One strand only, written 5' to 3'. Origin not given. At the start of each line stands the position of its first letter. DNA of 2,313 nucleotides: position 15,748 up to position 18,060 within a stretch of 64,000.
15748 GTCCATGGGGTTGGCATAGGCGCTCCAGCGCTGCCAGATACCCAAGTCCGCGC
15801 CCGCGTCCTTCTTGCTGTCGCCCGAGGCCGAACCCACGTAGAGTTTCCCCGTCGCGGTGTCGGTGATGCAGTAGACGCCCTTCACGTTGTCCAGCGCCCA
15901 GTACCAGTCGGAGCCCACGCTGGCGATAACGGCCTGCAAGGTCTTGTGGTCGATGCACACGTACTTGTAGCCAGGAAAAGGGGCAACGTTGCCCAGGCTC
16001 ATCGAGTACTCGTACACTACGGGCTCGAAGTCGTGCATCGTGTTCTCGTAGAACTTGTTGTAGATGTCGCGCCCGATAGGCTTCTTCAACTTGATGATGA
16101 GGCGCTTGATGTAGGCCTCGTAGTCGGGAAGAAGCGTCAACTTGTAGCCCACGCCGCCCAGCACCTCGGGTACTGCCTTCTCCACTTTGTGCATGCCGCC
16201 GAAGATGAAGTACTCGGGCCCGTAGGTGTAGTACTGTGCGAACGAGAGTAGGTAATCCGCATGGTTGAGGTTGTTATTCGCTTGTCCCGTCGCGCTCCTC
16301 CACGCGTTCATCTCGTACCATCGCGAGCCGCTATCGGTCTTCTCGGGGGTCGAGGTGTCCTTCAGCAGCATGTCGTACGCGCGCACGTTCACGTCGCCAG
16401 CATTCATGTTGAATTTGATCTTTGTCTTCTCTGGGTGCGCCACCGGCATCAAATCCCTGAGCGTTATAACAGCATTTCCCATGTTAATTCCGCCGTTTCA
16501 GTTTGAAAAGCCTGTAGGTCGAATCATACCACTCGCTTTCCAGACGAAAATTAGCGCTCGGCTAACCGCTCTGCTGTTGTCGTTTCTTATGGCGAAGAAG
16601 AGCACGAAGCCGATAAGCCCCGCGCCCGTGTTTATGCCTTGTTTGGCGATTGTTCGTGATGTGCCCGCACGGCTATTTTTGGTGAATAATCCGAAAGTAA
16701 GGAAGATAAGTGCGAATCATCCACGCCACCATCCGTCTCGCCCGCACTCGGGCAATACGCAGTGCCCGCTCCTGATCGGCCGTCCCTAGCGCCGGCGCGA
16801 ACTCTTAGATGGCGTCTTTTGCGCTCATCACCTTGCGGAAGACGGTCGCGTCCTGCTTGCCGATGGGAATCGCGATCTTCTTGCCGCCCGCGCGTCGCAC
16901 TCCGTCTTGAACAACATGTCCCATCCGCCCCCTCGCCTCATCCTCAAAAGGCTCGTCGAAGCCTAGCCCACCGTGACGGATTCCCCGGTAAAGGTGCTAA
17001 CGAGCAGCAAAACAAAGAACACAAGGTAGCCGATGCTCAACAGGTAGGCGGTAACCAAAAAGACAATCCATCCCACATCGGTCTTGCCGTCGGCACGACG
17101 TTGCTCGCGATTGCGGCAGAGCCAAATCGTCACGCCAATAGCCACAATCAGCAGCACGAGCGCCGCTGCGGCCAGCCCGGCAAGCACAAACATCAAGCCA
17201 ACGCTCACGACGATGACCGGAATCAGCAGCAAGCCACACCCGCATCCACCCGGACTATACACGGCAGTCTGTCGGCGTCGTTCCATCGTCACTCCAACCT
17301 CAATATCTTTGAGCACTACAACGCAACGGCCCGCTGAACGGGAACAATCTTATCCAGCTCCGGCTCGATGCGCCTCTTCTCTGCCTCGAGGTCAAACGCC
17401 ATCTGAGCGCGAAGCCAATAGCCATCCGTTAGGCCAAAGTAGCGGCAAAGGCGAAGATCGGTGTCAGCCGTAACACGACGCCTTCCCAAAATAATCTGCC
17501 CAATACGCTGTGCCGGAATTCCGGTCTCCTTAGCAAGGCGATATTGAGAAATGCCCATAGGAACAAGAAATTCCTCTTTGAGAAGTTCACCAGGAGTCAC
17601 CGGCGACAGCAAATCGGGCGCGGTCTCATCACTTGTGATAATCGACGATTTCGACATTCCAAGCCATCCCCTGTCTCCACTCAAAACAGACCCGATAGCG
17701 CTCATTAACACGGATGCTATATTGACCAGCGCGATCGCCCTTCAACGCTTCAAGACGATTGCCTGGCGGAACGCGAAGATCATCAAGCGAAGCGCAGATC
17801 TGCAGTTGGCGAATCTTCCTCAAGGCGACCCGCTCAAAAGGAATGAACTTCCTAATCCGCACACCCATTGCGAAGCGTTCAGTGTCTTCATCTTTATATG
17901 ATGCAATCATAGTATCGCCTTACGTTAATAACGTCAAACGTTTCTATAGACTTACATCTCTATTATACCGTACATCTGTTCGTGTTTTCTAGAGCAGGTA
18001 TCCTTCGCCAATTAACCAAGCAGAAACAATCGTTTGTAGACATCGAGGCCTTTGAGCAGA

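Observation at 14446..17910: Accessory islet: translationally coupled GIY-YIG nuclease-domain protein and ADP-ribosylglycohydrolase pair next to HigB/HigA and a small membrane protein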

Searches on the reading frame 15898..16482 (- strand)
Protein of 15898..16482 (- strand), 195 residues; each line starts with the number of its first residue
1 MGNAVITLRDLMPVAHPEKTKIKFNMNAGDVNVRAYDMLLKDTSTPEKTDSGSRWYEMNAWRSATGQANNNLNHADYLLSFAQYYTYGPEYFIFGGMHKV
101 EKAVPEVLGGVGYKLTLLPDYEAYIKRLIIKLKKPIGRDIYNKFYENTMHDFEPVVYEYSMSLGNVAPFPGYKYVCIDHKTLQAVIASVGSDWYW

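Call 50: search_protein_families(library=pfam, alignment_id=A2, max_evalue=10)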
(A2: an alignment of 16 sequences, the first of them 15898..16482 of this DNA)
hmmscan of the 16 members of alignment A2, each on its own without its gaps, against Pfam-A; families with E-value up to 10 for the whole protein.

A. member 1, window:15898-16482:- (195 aa): 1 family
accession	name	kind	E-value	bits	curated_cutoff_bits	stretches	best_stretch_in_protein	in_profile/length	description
PF18664.7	CdiA_C_tRNase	-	0.056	14.2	26.5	1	17-77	22-82/116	CdiA C-terminal tRNase domain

B. families by the number of members that match (of 16 scanned): 4 families
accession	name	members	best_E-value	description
PF18491.7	SRA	1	0.025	SET and RING associated domain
PF01697.33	Glyco_transf_92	1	0.045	Glycosyltransferase family 92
PF18664.7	CdiA_C_tRNase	1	0.056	CdiA C-terminal tRNase domain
PF23327.1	Chromo_MORC2_6th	1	0.2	ATPase MORC2, chromo domain-like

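Call 51: search_solved_structures(query=A2, max_evalue=10, show_alignments=3)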
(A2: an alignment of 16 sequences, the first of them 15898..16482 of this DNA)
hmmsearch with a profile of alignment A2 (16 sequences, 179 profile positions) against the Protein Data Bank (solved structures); distinct sequences matched with E-value up to 10: 0.

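Call 56: search_protein_representatives(alignment_id=A2)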
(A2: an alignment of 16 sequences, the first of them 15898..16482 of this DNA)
Query: 16 sequences, 179 profile positions. Proteins with E-value up to 0.001 (for the whole library): 198; up to 1e-10: 69; up to 1e-30: 24. The best 150 are listed.
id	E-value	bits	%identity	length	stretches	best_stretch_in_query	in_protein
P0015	6.5e-66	238.1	-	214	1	1-142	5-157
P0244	6.3e-63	228.3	-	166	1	1-149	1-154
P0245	3.5e-56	206.3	-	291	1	1-178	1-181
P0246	8.0e-55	201.9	-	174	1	8-170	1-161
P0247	9.3e-55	201.7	-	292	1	1-179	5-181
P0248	7.8e-54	198.7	-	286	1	2-178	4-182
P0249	1.6e-46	174.9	-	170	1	57-175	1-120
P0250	1.6e-45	171.6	-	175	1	22-119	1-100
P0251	6.5e-45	169.6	-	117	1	22-130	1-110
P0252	1.1e-43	165.6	-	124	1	2-118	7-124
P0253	3.1e-42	160.9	-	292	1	1-178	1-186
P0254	1.5e-41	158.6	-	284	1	1-178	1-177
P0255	1.3e-40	155.6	-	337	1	2-178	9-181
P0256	1.4e-39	152.3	-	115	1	1-112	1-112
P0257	7.1e-39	150.0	-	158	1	1-145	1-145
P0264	5.2e-33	130.9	-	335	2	11-177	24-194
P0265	1.2e-31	126.4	-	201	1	45-127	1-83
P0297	2.6e-13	66.7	-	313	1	3-175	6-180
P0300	8.5e-13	65.0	-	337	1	3-178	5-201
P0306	5.7e-12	62.3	-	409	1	83-135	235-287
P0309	2.5e-11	60.2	-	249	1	2-144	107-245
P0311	8.9e-11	58.4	-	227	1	88-155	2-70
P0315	7.0e-10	55.5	-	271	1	2-173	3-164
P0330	2.5e-08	50.4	-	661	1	3-120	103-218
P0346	2.3e-07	47.3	-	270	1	2-178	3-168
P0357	8.5e-07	45.4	-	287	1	3-127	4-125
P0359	9.2e-07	45.3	-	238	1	2-178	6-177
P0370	3.7e-06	43.4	-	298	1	2-178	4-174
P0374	5.4e-06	42.8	-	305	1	2-178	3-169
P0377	6.3e-06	42.6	-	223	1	3-177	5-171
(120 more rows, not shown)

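Call 57: search_protein_families(library=pfam, proteins=[P0330, P0306, P0309, P0300, P0297, P0264, P0315, P0346, P0374, P0359], max_evalue=0.01)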
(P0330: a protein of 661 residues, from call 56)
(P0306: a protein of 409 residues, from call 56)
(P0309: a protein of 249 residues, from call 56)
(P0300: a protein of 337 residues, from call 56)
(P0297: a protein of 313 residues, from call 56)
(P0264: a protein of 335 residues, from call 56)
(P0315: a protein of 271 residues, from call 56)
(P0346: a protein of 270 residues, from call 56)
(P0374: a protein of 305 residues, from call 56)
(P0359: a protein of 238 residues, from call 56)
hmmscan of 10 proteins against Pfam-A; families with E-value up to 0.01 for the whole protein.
P0330 (661 aa): 13 families
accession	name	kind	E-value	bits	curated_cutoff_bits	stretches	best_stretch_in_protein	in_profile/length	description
PF07728.20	AAA_5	-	9.5e-18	65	22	1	379-541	2-139/139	AAA domain (dynein-related subfamily)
PF00004.35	AAA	-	3.4e-06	28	21.2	1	379-459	1-67/131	ATPase family associated with various cellular activities (AAA)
PF13401.12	AAA_22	-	1.6e-05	25.6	27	1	375-461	4-96/130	AAA domain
PF07726.17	AAA_3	-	1.7e-05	25.2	27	1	379-479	2-91/131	ATPase family associated with various cellular activities (AAA)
PF20720.3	nSTAND3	-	1.9e-05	24.8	27.2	1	372-420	13-61/155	Novel STAND NTPase 3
PF00005.33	ABC_tran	-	9.9e-05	23.4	25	1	367-402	2-37/137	ABC transporter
PF13521.12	AAA_28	-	0.00011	22.9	27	1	379-456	2-80/164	AAA domain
PF13238.12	AAA_18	-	0.00082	20.3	29.4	0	379-425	1-44/128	AAA domain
PF01078.27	Mg_chelatase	-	0.0011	18.9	20.3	1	367-397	13-43/207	Magnesium chelatase, subunit ChlI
PF05496.18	RuvB_N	-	0.0017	18.6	27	1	378-408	35-65/159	Holliday junction DNA helicase RuvB P-loop domain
PF20030.5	bpMoxR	-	0.0039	16.7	27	1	361-399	16-54/205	MoxR domain in the MoxR-vWA-beta-propeller ternary systems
PF13191.12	AAA_16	-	0.0072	17.3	32.6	0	372-403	20-51/167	AAA ATPase domain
PF13604.12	AAA_30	-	0.0084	16.3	27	0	373-409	14-51/191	AAA domain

P0306 (409 aa): 2 families
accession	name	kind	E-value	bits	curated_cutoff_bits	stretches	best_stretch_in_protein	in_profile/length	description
PF01012.27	ETF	-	8.6e-41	140.2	26.7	1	4-187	1-174/181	Electron transfer flavoprotein domain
PF00766.25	ETF_alpha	-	3.4e-07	30.6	27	1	215-247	1-33/81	Electron transfer flavoprotein FAD-binding domain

P0309 (249 aa): 1 family
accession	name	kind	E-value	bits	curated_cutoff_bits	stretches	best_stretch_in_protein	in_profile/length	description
PF03102.20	NeuB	-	0.0012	18.8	22.1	1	96-192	37-129/241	NeuB family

P0300 (337 aa): 0 families

P0297 (313 aa): 1 family
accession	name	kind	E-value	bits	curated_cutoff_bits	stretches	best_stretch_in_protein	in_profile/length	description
PF01541.30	GIY-YIG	-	0.00035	21.2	22.6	1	195-294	3-72/78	GIY-YIG catalytic domain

P0264 (335 aa): 2 families
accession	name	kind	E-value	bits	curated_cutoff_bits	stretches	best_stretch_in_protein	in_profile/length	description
PF01541.30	GIY-YIG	-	1.7e-06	28.7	22.6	1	202-290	2-74/78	GIY-YIG catalytic domain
PF12025.13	Phage_C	-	0.0085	16.4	25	0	53-67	29-43/68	Phage protein C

P0315 (271 aa): 1 family
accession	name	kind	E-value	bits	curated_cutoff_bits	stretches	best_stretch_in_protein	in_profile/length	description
PF01541.30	GIY-YIG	-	0.00066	20.4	22.6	1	174-261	3-74/78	GIY-YIG catalytic domain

P0346 (270 aa): 1 family
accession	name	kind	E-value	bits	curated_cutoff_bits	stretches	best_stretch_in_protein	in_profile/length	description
PF01541.30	GIY-YIG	-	7.3e-06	26.6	22.6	1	175-262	2-74/78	GIY-YIG catalytic domain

P0374 (305 aa): 1 family
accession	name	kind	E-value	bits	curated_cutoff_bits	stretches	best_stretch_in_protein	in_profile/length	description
PF13391.12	HNH_2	-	3.8e-14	52.7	21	1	200-251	1-65/66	HNH endonuclease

P0359 (238 aa): 1 family
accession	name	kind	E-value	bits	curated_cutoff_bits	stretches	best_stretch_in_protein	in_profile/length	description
PF01541.30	GIY-YIG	-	7e-05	23.5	22.6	1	184-219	2-33/78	GIY-YIG catalytic domain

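Call 59: search_protein_families(library=pfam, proteins=[P0357, P0377, P0255, P0311, P0265, P0370], max_evalue=0.05)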
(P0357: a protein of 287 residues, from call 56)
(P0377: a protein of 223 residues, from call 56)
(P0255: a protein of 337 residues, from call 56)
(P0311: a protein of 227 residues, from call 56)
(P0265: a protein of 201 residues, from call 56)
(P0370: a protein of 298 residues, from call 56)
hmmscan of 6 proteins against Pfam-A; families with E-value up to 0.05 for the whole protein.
P0357 (287 aa): 2 families
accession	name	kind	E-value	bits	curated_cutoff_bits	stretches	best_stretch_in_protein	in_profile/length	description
PF13391.12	HNH_2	-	5.5e-13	49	21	1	184-236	1-66/66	HNH endonuclease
PF01844.29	HNH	-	0.014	16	21.4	1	184-223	1-39/47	HNH endonuclease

P0377 (223 aa): 0 families

P0255 (337 aa): 0 families

P0311 (227 aa): 0 families

P0265 (201 aa): 1 family
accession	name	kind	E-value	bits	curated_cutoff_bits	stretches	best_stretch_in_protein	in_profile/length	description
PF03747.19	ADP_ribosyl_GH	-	5.8e-09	36.5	26.2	1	96-170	100-169/287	ADP-ribosylglycohydrolase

P0370 (298 aa): 0 families

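Call 62: find_encoding_contigs(protein=P0265, flank=6000, max_places=5)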
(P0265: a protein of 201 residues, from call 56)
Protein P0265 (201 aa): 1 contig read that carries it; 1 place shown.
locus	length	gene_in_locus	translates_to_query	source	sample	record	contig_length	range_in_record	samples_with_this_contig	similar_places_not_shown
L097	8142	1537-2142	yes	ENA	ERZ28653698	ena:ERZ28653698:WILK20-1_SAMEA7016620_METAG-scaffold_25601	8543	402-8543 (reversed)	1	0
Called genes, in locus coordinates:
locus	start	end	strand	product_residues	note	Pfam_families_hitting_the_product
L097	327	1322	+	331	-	PF13280:WYL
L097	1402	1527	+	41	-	-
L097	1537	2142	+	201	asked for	PF03747:ADP_ribosyl_GH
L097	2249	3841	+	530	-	PF05496:RuvB_N (weak), PF00004:AAA, PF17866:AAA_lid_6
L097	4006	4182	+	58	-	-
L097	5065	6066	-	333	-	PF01966:HD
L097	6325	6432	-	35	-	-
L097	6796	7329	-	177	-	PF00135:COesterase, PF20434:BD-FAE, PF07859:Abhydrolase_3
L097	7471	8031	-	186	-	PF00156:Pribosyltran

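Call 84: predict_structure(alignment_id=A3)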
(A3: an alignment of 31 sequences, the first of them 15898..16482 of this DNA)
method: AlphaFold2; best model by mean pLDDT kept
length: 195 residues; sequences in the alignment: 31
mean_pLDDT: 85.2   pTM: 0.79
mean pLDDT of the five models: 85.2, 85.0, 84.2, 83.7, 83.7
residues with pLDDT >= 90: 121; 70-90: 36; 50-70: 29; < 50: 9
segments of 3 or more residues with pLDDT < 50: 165-170
pLDDT, mean of each block of 10 residues (from residue 1): 82 96 94 94 77 90 85 95 95 97 90 95 93 89 95 93 52 59 66 50
secondary structure, 60 per line:
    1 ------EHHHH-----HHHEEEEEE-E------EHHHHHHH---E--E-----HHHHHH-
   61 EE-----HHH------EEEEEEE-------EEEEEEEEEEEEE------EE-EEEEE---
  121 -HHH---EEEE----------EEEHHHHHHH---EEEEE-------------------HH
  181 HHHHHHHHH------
elements in order: H8-11 E20-25 H35-41 H54-59 E77-83 E91-103 E113-117 E128-131 E142-144 H145-151 E155-159 H179-189

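Call 98: fold_search(model_id=the predicted structure, library=pdb)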
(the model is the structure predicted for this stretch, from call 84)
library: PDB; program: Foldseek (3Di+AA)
matches with E <= 10: 76; with E <= 0.001: 0
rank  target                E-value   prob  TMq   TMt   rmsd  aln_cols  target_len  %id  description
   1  7yz8_K                4.2e-01  0.12  0.28  0.30  14.6       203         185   13  Triclinic crystal structure of YTHDF1 YTH domain (544AVV546 mutant) (released 2023-03-01)
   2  6zda_B                5.1e-01  0.09  0.25  0.28  10.8       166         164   14  Crystal structure of YTHDC1 M438A mutant complex with m6A (released 2021-01-13)
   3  7yz8_H                9.0e-01  0.08  0.28  0.29  14.4       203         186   12  Triclinic crystal structure of YTHDF1 YTH domain (544AVV546 mutant) (released 2023-03-01)
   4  5zuu_B                1.3e+00  0.08  0.26  0.31   8.5       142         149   10  Crystal structure of AtCPSF30 YTH domain in complex with 10mer m6A-modified RNA (released 2019-05-15)
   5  6ihg                  1.4e+00  0.04  0.16  0.16   6.4        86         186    9  N terminal domain of Mycobacterium avium complex Lon protease (released 2019-08-07)
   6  4rci_B                1.7e+00  0.08  0.29  0.30   7.3       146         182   12  Crystal structure of YTHDF1 YTH domain (released 2014-10-01)
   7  7yph_A                1.7e+00  0.05  0.17  0.05   5.2        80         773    9  Open-spiral pentamer of the substrate-free Lon protease with a Y224S mutation (released 2023-10-25)
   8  7cr9_A                1.9e+00  0.06  0.18  0.17   5.1        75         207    9  Crystal structure of the N-terminal fragment (residue 1-206) of LonA protease from Meiothermus taiwanensis (released 2021-05-26)
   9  8v83_Z                2.0e+00  0.06  0.16  0.13   5.7        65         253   11  60S ribosome biogenesis intermediate (Dbp10 pre-catalytic structure - Overall map) (released 2024-05-01)
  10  7yyf_D                2.3e+00  0.07  0.28  0.29   8.2       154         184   13  Orthorombic crystal structure of YTHDF1 YTH domain (G459N mutant) form II (released 2023-03-01)
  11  8fkp_NN               2.6e+00  0.03  0.13  0.11   9.8        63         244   16  Human nucleolar pre-60S ribosomal subunit (State A1) (released 2023-07-12)
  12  6c0f_v                2.6e+00  0.02  0.13  0.11  10.8        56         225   14  Yeast nucleolar pre-60S ribosomal subunit (state 2) (released 2018-03-14)
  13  6o0f_B                3.2e+00  0.00  0.10  0.04  18.0       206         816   13  Saxiphilin:STX complex, co-crystal (released 2019-07-10)
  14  9e24_A                3.6e+00  0.05  0.17  0.08  10.2        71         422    8  Closed structure of CpaF without nucleotides (Apo dataset) (released 2025-04-23)
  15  8zn6_I                3.6e+00  0.01  0.12  0.06  13.9        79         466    9  Crystal Structure of Designed Clock Protein KaiC (released 2025-04-16)
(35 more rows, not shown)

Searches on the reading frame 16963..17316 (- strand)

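Call 3: search_protein_families(library=pfam, proteins=[window:16963-17316:-], max_evalue=0.01)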
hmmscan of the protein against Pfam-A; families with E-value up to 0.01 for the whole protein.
window:16963-17316:- (117 aa): 1 family
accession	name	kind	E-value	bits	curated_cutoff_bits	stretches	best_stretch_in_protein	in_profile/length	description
PF10066.14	DUF2304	-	0.0031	18.2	25.5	1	53-95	4-46/106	Uncharacterized conserved protein (DUF2304)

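Call 5: search_protein_families(library=padloc, proteins=[window:16963-17316:-], max_evalue=1)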
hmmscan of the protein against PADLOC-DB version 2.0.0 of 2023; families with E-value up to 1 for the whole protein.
window:16963-17316:- (117 aa): 0 families

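Call 6: search_protein_families(library=ncbifam, proteins=[window:16963-17316:-], max_evalue=1)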
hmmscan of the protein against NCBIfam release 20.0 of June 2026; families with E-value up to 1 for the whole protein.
window:16963-17316:- (117 aa): 5 families
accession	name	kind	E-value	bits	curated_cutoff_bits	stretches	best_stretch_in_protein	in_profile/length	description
NF047765.1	LIC_13387_fam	subfamily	0.00077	19.2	33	1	52-108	63-119/131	LIC_13387 family protein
NF045846.1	MSC0882_dom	subfamily_domain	0.026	13.7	60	1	47-101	13-68/244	MSC_0882 family membrane protein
NF045610.1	acin_4_helix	equivalog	0.056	13.5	50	1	42-114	41-109/131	putative four-helix membrane protein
NF004431.0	PRK05771.2-5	equivalog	0.14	10.6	851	1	53-98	461-502/649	V-type ATP synthase subunit I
NF037998.2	RND_1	equivalog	0.31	8.6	400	1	36-74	1176-1213/1237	protein translocase SecDF, variant type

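Call 7: search_protein_families(library=phrogs, proteins=[window:16963-17316:-], max_evalue=0.1)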
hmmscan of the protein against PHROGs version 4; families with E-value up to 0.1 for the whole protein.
window:16963-17316:- (117 aa): 3 families
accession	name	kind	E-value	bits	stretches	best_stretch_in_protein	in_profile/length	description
phrog_37215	-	unknown function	0.024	15.9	1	50-77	130-157/163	-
phrog_2946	-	unknown function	0.045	14.7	1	13-79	10-74/117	-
phrog_15071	-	unknown function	0.073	14.4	1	94-117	7-32/58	-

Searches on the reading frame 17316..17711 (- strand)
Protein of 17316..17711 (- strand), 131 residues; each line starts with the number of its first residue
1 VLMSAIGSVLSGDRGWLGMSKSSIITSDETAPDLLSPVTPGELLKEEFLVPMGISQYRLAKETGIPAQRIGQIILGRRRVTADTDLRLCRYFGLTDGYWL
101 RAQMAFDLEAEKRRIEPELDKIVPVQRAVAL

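Call 3: search_protein_families(library=pfam, proteins=[window:17316-17711:-], max_evalue=0.01)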
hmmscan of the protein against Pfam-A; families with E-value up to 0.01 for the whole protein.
window:17316-17711:- (131 aa): 4 families
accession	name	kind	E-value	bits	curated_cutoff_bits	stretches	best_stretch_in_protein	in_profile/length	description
PF01381.28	HTH_3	-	1.2e-07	32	23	1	49-96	5-52/55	Helix-turn-helix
PF13560.12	HTH_31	-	0.00019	22.1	27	1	53-96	14-58/64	Helix-turn-helix domain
PF13443.12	HTH_26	-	0.00021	21.9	22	1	48-95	5-53/63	Cro/C1-type HTH DNA-binding domain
PF12844.13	HTH_19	-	0.0082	16.5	30.2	0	53-100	12-58/64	Helix-turn-helix domain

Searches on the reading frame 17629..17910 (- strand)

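Call 3: search_protein_families(library=pfam, proteins=[window:17629-17910:-], max_evalue=0.01)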
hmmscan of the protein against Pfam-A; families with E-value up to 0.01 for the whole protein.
window:17629-17910:- (93 aa): 1 family
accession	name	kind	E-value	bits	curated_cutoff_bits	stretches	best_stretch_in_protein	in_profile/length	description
PF05015.19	HigB-like_toxin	-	2.8e-16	60.2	27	1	25-92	25-91/91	RelE-like toxin of type II toxin-antitoxin system HigB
